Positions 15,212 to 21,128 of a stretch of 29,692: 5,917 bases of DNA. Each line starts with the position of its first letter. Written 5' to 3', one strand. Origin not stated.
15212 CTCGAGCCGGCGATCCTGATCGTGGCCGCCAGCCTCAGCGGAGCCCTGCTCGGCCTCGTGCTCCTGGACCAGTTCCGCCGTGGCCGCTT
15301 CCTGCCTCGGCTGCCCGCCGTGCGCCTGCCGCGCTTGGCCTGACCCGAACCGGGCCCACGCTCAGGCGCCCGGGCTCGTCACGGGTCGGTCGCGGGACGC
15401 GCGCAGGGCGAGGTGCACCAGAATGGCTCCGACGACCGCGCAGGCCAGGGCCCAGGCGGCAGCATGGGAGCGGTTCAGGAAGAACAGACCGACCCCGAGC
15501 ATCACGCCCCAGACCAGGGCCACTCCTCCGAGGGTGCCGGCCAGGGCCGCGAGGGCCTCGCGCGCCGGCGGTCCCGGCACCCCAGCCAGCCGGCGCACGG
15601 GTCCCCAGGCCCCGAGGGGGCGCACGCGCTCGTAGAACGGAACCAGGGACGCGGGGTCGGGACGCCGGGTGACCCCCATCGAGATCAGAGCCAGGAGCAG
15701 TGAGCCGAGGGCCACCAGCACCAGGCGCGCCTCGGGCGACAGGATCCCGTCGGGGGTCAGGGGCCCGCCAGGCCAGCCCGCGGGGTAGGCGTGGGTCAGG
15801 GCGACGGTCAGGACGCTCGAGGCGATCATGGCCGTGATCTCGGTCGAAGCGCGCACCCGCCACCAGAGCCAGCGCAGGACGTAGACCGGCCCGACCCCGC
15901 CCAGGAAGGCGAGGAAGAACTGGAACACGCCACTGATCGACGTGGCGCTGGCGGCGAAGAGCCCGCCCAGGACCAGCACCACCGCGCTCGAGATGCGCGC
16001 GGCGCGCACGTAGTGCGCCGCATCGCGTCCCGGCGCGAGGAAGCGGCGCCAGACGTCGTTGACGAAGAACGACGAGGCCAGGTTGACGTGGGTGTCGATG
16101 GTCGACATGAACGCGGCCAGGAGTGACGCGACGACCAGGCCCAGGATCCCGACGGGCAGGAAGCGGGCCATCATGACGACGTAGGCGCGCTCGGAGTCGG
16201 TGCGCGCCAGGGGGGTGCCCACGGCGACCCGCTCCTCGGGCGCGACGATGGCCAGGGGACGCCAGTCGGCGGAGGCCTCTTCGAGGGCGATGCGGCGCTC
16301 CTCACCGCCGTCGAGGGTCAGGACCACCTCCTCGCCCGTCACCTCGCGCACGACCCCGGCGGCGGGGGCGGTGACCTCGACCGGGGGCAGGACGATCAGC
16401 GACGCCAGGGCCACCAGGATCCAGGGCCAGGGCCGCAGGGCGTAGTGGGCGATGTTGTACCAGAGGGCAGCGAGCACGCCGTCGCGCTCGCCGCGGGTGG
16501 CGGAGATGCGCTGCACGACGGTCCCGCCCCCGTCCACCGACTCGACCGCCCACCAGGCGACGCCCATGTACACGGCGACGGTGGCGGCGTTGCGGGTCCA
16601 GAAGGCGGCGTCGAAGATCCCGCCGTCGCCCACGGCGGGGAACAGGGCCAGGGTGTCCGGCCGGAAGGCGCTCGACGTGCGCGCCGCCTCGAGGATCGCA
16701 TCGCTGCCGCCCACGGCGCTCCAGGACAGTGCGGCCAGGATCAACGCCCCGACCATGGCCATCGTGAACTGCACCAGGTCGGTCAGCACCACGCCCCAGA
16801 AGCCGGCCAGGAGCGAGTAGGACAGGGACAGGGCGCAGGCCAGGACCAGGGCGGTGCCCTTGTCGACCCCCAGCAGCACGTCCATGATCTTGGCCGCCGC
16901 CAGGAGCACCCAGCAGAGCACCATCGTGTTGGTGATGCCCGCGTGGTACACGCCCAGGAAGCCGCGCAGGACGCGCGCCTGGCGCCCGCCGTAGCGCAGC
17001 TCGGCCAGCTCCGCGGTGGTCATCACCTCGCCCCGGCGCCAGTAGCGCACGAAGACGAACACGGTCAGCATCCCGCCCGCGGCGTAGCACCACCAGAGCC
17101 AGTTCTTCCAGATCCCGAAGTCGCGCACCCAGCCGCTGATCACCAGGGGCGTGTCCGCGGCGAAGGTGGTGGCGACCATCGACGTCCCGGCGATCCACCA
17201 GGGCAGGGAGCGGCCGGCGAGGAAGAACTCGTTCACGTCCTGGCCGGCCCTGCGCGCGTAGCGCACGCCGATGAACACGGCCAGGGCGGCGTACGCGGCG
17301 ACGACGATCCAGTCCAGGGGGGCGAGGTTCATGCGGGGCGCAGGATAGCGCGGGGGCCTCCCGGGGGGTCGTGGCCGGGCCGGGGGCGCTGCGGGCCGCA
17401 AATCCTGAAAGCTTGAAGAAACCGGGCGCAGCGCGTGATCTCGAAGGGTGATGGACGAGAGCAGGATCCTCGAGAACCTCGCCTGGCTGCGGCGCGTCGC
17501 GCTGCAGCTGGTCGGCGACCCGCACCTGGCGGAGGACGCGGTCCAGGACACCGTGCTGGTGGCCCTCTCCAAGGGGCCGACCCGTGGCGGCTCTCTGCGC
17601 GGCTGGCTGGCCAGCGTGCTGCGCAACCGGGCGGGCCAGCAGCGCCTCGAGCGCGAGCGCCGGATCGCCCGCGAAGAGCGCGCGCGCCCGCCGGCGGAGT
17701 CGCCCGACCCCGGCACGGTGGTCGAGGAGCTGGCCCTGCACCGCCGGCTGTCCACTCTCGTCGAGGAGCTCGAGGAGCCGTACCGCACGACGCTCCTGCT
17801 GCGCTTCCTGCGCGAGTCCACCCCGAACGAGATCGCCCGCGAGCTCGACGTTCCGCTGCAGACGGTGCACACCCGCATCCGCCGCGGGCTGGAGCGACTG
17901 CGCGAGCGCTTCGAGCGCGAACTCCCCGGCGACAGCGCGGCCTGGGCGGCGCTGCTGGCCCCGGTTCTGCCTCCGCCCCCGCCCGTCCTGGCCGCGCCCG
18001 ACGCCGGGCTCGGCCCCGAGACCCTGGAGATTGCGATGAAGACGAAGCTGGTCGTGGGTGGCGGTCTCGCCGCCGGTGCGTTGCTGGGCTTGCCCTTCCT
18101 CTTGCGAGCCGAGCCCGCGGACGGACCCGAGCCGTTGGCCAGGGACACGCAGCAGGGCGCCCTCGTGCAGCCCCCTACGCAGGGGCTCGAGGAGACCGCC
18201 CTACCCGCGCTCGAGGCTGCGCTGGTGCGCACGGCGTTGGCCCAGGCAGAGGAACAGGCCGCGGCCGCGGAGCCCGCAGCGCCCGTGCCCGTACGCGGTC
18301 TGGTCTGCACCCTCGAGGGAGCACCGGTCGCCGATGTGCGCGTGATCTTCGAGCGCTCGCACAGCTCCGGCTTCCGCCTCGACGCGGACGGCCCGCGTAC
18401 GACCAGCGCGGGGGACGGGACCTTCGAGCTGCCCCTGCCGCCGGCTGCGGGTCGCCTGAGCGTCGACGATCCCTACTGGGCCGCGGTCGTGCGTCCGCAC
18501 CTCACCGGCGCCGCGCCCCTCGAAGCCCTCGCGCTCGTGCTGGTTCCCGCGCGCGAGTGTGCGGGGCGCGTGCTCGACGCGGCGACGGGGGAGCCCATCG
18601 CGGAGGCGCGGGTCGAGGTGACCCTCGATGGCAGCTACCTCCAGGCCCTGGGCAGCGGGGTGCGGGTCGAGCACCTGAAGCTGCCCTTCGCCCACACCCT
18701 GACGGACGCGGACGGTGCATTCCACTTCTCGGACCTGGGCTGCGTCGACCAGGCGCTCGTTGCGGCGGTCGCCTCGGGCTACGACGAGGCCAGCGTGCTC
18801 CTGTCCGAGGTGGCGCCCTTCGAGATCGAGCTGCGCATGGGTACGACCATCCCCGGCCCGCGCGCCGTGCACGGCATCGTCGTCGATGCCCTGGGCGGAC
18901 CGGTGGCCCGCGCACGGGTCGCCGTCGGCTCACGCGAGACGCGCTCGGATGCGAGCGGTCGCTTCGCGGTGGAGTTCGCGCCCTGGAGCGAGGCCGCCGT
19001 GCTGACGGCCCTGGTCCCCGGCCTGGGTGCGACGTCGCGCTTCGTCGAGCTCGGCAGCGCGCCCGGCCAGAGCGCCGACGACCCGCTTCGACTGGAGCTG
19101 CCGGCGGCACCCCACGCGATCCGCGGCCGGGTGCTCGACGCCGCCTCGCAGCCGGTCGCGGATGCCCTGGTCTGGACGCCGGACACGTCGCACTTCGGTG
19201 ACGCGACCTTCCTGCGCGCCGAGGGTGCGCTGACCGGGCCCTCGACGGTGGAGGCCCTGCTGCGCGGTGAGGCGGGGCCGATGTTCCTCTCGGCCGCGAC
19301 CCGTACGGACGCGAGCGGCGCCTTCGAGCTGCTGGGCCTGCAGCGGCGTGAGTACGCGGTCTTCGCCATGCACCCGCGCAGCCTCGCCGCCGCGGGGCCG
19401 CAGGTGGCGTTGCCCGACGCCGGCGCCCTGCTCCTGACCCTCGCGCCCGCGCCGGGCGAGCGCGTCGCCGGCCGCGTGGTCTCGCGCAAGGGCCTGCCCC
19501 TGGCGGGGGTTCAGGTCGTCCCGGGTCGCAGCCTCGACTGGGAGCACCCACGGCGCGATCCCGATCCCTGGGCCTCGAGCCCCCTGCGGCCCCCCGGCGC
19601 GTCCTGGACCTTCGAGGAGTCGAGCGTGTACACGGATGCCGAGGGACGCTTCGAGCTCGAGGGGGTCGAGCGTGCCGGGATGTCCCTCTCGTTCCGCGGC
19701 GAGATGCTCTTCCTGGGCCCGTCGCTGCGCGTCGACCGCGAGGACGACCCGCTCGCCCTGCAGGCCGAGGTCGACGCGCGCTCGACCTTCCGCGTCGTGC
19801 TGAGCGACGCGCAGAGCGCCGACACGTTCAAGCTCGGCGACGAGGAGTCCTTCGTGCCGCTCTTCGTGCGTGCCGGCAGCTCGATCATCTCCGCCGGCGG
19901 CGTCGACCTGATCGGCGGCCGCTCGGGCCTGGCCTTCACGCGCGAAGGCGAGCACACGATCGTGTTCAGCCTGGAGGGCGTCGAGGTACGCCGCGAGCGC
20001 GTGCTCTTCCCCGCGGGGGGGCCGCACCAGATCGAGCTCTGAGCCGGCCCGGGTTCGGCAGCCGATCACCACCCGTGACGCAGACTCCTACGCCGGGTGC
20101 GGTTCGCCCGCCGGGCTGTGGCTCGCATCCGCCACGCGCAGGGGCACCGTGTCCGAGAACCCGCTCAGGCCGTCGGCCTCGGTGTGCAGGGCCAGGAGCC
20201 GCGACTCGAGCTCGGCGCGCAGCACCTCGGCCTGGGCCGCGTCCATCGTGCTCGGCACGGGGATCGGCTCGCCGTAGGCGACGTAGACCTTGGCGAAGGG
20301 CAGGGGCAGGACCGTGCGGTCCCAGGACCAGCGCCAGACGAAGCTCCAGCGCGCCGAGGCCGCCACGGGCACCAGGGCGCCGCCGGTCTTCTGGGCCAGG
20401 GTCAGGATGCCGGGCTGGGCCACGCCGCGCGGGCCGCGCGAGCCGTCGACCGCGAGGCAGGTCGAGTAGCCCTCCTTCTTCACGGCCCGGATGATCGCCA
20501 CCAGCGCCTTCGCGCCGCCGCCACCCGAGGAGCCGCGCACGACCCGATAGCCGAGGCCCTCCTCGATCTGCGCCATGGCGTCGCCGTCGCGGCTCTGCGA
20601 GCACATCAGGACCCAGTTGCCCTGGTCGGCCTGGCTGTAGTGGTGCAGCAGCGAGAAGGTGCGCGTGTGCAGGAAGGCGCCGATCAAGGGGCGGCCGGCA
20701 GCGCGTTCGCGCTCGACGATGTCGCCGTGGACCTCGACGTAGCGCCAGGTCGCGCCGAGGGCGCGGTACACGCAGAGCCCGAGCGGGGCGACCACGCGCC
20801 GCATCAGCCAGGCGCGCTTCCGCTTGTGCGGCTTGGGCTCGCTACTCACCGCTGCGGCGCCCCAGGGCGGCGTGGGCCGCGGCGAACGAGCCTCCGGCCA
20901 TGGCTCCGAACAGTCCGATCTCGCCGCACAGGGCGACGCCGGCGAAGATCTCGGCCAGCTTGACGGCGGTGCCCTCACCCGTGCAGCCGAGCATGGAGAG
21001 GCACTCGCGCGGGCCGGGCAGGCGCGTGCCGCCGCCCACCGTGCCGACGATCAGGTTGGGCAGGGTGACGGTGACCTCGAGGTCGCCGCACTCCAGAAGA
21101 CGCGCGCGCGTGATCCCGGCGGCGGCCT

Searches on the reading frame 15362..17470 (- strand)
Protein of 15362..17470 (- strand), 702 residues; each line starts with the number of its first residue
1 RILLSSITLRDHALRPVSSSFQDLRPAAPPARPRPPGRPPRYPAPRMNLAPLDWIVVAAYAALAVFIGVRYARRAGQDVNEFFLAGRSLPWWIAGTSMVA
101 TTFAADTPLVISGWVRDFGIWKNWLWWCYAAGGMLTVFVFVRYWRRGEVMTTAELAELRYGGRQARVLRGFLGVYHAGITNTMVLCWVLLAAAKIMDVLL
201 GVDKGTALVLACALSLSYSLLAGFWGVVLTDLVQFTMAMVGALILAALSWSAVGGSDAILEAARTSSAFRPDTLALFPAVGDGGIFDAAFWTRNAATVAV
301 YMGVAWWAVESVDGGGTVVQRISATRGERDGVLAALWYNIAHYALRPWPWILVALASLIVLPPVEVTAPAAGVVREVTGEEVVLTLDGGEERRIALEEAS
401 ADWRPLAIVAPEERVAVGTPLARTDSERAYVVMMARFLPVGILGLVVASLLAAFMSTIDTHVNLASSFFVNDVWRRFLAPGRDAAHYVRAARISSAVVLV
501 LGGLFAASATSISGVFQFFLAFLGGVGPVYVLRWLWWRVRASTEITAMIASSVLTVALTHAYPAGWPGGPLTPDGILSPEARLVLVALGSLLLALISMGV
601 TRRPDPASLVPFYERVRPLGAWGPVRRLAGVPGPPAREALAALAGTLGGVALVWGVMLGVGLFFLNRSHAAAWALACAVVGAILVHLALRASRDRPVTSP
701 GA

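Call 12: search_protein_families(library=pfam, proteins=[window:15362-17470:-], max_evalue=0.001)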
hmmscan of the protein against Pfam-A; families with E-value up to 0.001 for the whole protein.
window:15362-17470:- (702 aa): 1 family
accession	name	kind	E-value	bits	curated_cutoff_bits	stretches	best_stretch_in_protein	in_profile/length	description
PF00474.23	SSF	-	2.2e-30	106.3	22.8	2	82-267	1-183/406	Sodium:solute symporter family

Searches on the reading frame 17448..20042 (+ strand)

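Call 12: search_protein_families(library=pfam, proteins=[window:17448-20042:+], max_evalue=0.001)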
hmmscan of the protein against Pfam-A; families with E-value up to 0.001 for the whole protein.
window:17448-20042:+ (864 aa): 9 families
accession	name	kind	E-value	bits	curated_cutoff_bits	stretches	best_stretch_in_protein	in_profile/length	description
PF13620.12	CarboxypepD_reg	-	1.8e-29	102.4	32.3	2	373-450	4-64/82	Carboxypeptidase regulatory-like domain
PF13715.12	CarbopepD_reg_2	-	1.4e-10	41.5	32.2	0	415-447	26-57/88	CarboxypepD_reg-like domain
PF08281.18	Sigma70_r4_2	-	3.4e-10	39.9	25.7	1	99-151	2-54/54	Sigma-70, region 4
PF04542.20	Sigma70_r2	-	2.4e-08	34.1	24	1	9-64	4-63/71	Sigma-70 region 2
PF04545.22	Sigma70_r4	-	6.1e-08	32.5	24.1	1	106-153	3-50/50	Sigma-70, region 4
PF20598.4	DUF6795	-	5.2e-07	30.3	27.4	0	287-329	5-44/103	Domain of unknown function (DUF6795)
PF25020.1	TTR_TEN1-4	-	4.2e-06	27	27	0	282-311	9-38/86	Teneurin TTR-like domain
PF00775.27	Dioxygenase_C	-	1.9e-05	24.6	27.3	0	372-428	33-89/182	Dioxygenase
PF15976.11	CooC_C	-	0.00073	20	29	0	474-511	19-56/93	CS1-pili formation C-terminal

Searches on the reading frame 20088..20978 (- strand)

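Call 12: search_protein_families(library=pfam, proteins=[window:20088-20978:-], max_evalue=0.001)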
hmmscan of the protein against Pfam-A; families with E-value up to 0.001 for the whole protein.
window:20088-20978:- (296 aa): 1 family
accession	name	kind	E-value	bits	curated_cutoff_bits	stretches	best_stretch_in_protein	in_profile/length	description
PF04028.18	DUF374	-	2.5e-19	69.1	26.8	1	120-184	6-69/69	Domain of unknown function (DUF374)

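Call 59: search_protein_families(library=ncbifam, proteins=[window:20088-20978:-], max_evalue=0.00001)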
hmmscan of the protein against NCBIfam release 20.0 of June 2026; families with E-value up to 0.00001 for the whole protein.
window:20088-20978:- (296 aa): 0 families
